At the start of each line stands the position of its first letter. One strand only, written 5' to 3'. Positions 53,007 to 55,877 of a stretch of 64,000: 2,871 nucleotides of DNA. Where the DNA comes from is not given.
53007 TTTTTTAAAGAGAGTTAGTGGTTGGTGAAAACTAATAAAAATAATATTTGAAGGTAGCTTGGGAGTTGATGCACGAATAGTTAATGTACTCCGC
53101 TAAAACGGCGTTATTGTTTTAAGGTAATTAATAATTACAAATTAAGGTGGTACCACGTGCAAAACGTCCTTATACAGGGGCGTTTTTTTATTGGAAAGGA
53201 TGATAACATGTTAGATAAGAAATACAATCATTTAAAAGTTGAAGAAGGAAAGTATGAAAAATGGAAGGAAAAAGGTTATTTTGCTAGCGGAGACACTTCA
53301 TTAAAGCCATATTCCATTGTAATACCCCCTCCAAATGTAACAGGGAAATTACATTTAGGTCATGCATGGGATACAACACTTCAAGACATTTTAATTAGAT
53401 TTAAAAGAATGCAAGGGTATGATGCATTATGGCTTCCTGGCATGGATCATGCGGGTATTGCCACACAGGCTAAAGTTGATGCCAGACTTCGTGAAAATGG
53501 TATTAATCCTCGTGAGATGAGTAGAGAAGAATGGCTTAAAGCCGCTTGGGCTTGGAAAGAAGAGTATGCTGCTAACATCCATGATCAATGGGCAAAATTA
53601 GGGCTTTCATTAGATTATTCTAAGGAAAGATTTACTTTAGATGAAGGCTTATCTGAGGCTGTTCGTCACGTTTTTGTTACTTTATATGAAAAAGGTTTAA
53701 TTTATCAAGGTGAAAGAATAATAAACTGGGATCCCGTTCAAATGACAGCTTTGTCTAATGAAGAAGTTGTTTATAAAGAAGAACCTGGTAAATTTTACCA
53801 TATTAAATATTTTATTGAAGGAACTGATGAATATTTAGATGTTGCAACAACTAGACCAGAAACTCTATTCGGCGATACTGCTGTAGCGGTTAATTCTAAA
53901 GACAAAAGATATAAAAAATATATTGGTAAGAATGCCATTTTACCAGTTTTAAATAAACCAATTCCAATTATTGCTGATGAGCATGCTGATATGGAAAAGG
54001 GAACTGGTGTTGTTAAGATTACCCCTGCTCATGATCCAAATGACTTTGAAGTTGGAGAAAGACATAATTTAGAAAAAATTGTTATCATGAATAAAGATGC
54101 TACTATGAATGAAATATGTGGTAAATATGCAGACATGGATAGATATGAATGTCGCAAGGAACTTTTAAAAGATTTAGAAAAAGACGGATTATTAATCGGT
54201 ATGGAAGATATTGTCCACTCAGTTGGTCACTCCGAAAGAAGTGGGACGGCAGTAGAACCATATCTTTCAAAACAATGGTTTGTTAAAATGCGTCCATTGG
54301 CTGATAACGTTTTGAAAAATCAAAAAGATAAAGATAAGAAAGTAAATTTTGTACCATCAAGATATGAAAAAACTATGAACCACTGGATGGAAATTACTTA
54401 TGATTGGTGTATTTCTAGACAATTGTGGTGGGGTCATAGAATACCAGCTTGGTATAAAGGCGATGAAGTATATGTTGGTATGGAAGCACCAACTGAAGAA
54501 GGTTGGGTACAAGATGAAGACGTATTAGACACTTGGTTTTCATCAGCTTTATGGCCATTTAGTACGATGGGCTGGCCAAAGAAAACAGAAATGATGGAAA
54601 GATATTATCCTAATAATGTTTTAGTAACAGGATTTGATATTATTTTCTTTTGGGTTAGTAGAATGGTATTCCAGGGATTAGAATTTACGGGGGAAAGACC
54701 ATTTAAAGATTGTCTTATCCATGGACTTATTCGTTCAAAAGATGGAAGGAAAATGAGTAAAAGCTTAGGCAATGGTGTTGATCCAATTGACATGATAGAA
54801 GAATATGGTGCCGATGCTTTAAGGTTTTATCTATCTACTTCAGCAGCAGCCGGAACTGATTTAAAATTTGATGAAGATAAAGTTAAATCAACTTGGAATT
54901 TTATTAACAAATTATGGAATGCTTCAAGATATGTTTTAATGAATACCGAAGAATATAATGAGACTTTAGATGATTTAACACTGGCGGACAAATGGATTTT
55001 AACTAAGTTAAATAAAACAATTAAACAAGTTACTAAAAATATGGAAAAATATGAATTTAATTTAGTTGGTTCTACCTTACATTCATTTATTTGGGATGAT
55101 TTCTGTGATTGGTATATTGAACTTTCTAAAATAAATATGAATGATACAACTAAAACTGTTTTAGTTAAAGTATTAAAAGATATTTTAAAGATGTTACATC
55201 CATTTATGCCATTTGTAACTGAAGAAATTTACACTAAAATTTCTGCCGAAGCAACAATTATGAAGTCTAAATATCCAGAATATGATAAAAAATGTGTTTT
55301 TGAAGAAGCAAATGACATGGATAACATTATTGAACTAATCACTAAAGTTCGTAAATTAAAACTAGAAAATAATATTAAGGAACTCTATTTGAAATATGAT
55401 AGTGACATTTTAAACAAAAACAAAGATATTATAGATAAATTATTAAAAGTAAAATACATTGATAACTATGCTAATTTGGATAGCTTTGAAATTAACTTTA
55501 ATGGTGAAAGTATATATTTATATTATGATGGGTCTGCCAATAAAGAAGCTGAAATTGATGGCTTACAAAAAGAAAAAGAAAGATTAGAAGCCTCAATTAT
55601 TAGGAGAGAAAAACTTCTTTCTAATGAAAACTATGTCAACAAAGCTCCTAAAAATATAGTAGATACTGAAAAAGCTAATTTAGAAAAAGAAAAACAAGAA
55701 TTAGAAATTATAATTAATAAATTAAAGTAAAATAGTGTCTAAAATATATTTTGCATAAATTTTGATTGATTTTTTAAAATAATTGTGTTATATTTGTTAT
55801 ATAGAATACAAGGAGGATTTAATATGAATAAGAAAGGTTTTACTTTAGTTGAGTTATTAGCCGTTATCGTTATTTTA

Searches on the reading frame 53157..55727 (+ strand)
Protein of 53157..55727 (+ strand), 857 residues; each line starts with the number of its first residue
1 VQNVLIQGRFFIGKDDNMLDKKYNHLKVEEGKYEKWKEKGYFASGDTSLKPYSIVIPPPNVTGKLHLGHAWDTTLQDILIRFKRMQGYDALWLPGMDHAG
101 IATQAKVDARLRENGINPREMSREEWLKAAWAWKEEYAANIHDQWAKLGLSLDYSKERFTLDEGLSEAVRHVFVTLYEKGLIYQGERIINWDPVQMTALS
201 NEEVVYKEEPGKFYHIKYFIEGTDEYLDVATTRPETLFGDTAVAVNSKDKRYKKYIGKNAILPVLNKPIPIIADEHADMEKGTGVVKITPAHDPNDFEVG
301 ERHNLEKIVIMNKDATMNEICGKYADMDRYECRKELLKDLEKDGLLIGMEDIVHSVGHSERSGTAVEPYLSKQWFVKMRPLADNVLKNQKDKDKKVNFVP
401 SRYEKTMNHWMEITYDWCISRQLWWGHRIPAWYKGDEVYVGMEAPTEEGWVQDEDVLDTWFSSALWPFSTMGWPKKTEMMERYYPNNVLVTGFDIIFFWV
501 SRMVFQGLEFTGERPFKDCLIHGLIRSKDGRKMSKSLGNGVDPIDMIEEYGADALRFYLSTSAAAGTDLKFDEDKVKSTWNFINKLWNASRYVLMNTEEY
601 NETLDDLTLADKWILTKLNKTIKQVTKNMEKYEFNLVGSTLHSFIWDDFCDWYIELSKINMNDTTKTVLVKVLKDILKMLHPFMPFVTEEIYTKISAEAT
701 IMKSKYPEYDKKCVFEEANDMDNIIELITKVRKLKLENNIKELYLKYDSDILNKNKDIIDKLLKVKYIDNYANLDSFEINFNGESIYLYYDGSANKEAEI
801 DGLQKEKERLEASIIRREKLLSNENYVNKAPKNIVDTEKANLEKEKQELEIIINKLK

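Call 22: find_encoding_contigs(protein=window:53157-55727:+, flank=10000, max_places=1)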
Protein window:53157-55727:+ (857 aa): 3 contigs read that carry it; 1 place shown.
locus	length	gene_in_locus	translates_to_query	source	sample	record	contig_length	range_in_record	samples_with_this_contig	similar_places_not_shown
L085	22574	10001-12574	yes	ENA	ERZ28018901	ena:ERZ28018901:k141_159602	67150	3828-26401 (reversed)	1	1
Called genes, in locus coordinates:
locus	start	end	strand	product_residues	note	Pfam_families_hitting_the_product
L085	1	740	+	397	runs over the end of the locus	PF01136:Peptidase_U32, PF16325:Peptidase_U32_C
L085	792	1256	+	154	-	PF03449:GreA_GreB_N, PF01272:GreA_GreB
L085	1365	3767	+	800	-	PF01055:Glyco_hydro_31_2nd, PF21365:Glyco_hydro_31_3rd, PF17137:DUF5110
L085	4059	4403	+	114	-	-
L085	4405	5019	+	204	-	PF00133:tRNA-synt_1, PF09334:tRNA-synt_1g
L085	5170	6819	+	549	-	PF13603:tRNA-synt_1_2, PF00133:tRNA-synt_1, PF08264:Anticodon_1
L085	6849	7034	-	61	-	-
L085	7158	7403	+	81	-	-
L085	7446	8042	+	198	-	PF01476:LysM (weak)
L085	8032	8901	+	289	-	-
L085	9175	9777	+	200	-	-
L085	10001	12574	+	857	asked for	PF00133:tRNA-synt_1, PF01406:tRNA-synt_1e (faint), PF09334:tRNA-synt_1g, PF13603:tRNA-synt_1_2 (weak), PF09334:tRNA-synt_1g, PF00133:tRNA-synt_1, PF08264:Anticodon_1, PF10458:Val_tRNA-synt_C (weak)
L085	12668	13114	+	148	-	PF07963:N_methyl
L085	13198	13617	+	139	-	-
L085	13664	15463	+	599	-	PF00009:GTP_EFTU, PF03144:GTP_EFTU_D2 (weak), PF00679:EFG_C, PF06421:LepA_C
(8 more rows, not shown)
